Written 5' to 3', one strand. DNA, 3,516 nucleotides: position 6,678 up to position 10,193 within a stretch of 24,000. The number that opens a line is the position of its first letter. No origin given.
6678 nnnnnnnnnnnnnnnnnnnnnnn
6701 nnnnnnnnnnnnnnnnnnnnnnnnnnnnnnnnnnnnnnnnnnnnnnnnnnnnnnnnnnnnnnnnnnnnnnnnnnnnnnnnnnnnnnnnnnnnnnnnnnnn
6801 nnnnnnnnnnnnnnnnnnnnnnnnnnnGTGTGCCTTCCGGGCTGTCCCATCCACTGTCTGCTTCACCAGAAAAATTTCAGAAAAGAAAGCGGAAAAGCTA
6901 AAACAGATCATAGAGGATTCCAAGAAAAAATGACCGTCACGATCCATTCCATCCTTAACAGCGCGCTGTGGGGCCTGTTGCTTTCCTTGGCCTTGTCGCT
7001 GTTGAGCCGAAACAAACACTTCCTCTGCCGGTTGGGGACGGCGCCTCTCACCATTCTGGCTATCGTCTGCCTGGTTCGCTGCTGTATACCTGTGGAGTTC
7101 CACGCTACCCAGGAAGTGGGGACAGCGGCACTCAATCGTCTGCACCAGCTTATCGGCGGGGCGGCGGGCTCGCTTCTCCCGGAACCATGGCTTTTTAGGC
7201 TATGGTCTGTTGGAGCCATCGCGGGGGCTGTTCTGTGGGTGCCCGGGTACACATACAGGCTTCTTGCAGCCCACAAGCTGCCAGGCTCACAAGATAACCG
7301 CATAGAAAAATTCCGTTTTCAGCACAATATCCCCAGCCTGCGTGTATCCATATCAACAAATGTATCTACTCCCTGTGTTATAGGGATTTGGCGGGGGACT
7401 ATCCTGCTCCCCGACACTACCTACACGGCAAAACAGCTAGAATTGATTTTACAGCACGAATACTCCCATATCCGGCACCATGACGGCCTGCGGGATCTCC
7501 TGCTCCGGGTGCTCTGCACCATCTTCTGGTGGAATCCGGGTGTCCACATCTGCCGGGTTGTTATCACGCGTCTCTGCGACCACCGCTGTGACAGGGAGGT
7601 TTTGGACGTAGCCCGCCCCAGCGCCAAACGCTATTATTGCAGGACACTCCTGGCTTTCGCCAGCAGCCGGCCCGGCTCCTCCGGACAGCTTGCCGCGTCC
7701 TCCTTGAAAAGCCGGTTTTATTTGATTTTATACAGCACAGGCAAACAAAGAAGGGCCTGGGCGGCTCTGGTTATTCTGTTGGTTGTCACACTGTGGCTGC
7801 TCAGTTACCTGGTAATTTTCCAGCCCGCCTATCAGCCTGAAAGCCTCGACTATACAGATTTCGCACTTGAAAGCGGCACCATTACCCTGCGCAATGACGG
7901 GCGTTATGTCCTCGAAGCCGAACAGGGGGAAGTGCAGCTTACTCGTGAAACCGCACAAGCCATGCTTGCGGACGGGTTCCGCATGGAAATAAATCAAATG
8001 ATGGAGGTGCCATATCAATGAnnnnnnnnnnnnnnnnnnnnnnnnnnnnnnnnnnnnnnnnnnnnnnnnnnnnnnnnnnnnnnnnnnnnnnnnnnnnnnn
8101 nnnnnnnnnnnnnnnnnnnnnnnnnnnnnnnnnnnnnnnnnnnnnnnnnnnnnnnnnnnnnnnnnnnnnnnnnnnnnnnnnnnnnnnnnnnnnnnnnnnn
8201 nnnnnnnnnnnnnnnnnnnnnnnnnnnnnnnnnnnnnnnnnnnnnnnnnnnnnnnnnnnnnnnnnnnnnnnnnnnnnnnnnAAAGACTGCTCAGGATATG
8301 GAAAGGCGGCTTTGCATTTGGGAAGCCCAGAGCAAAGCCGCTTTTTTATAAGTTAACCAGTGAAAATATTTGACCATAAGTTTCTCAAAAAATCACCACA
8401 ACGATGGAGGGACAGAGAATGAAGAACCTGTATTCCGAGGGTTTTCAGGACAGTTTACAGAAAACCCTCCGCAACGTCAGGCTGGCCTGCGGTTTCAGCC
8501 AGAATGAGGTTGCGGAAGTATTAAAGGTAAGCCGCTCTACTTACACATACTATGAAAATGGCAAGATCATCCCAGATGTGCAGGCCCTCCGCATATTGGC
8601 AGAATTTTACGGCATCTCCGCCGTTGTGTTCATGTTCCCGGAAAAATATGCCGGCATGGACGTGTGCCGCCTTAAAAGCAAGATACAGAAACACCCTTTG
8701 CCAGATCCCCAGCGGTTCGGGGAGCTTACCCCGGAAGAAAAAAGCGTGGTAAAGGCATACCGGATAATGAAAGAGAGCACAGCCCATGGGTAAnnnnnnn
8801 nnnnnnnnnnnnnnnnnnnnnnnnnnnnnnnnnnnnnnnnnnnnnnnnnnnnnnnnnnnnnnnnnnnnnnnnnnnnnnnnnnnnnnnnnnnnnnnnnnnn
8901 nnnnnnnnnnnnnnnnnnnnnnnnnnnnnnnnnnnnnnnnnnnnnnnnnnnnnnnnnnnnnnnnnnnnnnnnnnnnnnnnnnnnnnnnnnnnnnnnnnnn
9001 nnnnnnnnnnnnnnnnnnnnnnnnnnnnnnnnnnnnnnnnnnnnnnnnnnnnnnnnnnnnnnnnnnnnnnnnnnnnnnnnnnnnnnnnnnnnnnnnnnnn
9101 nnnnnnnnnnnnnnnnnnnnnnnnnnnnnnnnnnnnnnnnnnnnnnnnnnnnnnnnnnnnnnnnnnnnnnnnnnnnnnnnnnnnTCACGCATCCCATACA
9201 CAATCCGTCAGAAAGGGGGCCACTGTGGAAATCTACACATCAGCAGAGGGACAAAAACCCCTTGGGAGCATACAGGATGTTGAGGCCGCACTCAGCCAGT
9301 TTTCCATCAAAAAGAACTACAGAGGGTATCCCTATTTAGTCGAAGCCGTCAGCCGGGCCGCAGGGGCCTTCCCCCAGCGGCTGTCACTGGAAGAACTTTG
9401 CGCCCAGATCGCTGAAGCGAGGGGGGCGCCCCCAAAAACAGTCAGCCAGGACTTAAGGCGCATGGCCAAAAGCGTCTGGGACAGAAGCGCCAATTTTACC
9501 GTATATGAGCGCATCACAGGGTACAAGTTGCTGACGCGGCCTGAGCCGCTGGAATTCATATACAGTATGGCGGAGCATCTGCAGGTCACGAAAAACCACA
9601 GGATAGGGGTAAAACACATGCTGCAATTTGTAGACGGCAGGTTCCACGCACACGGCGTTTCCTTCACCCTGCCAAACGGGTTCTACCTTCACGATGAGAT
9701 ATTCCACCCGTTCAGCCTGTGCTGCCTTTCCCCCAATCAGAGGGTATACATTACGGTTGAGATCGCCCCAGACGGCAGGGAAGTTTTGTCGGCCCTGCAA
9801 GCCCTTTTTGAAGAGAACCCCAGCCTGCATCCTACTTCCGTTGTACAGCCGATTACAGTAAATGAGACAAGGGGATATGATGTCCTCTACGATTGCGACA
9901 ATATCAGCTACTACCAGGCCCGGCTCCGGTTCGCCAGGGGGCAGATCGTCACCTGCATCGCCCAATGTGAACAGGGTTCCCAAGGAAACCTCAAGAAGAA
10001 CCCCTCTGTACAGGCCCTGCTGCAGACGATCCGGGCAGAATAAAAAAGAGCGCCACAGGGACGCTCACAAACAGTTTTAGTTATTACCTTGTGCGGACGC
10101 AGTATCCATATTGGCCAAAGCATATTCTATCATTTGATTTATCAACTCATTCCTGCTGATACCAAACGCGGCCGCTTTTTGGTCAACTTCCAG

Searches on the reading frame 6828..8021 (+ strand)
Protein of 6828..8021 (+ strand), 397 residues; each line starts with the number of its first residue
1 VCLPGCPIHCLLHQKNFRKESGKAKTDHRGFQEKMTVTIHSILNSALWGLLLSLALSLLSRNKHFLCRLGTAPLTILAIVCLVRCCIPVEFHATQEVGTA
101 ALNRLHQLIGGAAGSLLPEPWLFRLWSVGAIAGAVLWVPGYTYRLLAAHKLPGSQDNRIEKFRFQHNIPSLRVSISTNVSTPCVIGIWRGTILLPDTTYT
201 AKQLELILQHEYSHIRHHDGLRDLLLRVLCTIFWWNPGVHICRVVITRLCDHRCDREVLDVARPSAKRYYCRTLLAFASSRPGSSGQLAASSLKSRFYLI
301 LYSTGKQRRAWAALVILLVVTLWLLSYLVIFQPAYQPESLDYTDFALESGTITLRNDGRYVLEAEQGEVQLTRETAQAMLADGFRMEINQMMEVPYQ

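Call 55: search_protein_families(library=pfam, proteins=[window:6828-8021:+], max_evalue=0.001)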
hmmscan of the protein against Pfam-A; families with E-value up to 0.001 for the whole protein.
window:6828-8021:+ (397 aa): 1 family
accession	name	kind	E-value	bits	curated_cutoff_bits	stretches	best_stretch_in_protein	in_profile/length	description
PF05569.17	Peptidase_M56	-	4.6e-28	98.7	31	1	125-293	105-282/296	BlaR1 peptidase M56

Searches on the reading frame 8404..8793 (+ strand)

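Call 55: search_protein_families(library=pfam, proteins=[window:8404-8793:+], max_evalue=0.001)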
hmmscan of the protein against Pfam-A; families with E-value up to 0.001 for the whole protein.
window:8404-8793:+ (129 aa): 3 families
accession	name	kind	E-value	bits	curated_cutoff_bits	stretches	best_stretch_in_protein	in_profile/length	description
PF01381.28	HTH_3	-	9.2e-15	54.9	23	1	22-73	1-52/55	Helix-turn-helix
PF13560.12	HTH_31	-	6.3e-13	49.3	27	1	21-72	5-57/64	Helix-turn-helix domain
PF12844.13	HTH_19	-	6.1e-09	36.1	30.2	1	22-73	4-55/64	Helix-turn-helix domain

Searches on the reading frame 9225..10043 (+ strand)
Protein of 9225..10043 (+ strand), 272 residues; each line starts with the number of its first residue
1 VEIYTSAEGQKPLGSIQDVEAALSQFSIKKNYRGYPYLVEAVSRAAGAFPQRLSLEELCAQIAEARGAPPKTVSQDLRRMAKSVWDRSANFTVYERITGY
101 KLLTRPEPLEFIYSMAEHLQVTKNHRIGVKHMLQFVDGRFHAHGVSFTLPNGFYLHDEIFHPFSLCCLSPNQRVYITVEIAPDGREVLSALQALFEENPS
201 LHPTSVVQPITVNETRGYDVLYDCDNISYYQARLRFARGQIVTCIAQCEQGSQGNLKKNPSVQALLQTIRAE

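Call 55: search_protein_families(library=pfam, proteins=[window:9225-10043:+], max_evalue=0.001)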
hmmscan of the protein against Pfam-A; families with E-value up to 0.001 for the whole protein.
window:9225-10043:+ (272 aa): 1 family
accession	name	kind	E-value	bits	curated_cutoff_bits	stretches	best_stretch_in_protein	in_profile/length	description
PF08769.17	Spo0A_C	-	2.2e-10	40.9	25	1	20-119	2-104/104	Sporulation initiation factor Spo0A C terminal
